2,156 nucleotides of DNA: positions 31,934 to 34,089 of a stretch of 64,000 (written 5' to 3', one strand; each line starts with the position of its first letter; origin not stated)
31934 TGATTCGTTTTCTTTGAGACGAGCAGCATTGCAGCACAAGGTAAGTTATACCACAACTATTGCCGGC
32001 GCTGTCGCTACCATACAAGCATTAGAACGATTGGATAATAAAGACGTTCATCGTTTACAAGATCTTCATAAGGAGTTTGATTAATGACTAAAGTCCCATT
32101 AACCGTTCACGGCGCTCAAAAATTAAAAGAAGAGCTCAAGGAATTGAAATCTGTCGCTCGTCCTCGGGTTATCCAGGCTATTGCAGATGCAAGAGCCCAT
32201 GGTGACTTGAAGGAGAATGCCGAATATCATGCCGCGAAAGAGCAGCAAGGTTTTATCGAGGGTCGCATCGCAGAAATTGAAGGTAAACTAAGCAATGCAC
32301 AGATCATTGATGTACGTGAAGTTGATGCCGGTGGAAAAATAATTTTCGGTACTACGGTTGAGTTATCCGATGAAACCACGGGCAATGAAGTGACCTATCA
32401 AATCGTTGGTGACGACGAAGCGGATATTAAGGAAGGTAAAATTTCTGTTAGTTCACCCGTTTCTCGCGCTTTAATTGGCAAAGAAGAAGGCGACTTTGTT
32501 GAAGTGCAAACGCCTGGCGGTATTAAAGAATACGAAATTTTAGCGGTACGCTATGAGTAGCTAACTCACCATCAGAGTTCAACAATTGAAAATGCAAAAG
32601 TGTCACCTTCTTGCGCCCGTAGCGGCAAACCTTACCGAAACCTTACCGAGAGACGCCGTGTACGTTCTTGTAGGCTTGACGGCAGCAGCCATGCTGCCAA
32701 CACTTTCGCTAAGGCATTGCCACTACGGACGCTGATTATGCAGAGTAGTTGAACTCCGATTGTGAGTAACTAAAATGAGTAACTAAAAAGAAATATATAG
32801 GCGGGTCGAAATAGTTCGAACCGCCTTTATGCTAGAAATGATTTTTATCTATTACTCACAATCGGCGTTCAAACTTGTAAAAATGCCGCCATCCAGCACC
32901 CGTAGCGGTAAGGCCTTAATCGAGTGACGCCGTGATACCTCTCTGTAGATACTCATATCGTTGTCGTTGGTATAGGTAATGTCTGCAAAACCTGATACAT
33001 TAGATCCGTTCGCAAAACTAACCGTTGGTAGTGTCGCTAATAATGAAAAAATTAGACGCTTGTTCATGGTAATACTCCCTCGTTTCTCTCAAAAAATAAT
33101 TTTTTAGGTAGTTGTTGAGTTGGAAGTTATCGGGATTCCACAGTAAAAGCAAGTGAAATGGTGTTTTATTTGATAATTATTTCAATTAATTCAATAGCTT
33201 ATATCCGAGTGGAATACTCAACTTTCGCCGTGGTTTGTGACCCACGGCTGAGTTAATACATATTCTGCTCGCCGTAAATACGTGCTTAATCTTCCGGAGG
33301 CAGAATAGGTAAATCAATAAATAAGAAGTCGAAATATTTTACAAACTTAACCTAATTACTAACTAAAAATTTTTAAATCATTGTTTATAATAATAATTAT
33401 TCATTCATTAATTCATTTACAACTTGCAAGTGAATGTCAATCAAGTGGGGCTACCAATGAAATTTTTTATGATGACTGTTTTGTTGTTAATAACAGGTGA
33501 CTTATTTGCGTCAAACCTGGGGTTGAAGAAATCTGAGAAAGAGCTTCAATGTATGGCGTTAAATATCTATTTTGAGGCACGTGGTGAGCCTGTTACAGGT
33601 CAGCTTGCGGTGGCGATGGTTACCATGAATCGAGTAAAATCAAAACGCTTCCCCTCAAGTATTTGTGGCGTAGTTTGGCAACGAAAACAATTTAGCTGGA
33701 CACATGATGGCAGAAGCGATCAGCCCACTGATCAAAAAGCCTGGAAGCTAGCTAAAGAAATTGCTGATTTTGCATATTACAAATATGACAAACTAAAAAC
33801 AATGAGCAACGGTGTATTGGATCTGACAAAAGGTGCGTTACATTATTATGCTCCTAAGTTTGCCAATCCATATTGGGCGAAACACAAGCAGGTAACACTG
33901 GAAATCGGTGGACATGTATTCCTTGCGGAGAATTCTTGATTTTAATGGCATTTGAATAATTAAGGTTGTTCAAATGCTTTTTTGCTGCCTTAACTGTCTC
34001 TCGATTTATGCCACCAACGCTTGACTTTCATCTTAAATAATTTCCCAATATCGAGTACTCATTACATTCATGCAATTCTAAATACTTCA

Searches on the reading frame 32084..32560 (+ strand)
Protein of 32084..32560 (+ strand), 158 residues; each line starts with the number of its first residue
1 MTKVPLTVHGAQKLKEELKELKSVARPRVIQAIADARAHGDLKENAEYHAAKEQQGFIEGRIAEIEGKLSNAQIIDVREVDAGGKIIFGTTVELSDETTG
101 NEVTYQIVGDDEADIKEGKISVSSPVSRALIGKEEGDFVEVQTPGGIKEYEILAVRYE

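Call 61: search_protein_families(library=pfam, proteins=[window:32084-32560:+], max_evalue=0.001)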
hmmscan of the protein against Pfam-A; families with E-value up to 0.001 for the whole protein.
window:32084-32560:+ (158 aa): 2 families
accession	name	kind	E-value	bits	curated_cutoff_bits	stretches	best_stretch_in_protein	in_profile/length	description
PF03449.20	GreA_GreB_N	-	1.1e-31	109.3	24.5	1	4-74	1-71/71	Transcription elongation factor, N-terminal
PF01272.25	GreA_GreB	-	2.5e-28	98.3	26.9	1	84-157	4-77/77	Transcription elongation factor, GreA/GreB, C-term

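Call 110: find_encoding_contigs(protein=window:32084-32560:+, flank=10000, max_places=6)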
Protein window:32084-32560:+ (158 aa): 2 contigs read that carry it; 1 place shown.
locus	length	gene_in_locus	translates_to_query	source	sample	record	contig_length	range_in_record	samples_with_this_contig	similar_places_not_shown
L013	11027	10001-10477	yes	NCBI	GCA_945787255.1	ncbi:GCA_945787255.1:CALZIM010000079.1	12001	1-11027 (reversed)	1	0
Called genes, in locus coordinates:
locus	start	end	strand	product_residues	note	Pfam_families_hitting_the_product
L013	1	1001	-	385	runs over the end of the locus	-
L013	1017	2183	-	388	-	-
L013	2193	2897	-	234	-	PF00814:TsaD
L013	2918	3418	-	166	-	PF22522:DUF6998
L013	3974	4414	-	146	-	PF11071:Nuc_deoxyri_tr3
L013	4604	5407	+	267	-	PF01113:DapB_N, PF05173:DapB_C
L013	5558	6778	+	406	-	PF00988:CPSase_sm_chain, PF00117:GATase, PF07722:Peptidase_C26 (faint)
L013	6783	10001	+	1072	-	PF25596:CPSase_L_D1, PF02786:CPSase_L_D2, PF02787:CPSase_L_D3, PF25596:CPSase_L_D1, PF02222:ATP-grasp, PF02655:ATP-grasp_3, PF02786:CPSase_L_D2, PF02142:MGS, +4 more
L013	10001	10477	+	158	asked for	PF03449:GreA_GreB_N, PF01272:GreA_GreB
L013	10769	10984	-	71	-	-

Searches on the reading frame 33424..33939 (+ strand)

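Call 61: search_protein_families(library=pfam, proteins=[window:33424-33939:+], max_evalue=0.001)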
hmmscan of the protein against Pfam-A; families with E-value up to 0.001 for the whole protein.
window:33424-33939:+ (171 aa): 1 family
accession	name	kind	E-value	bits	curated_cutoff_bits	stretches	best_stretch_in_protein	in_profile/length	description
PF07486.17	Hydrolase_2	-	2.2e-27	96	27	1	54-166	1-99/100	Cell Wall Hydrolase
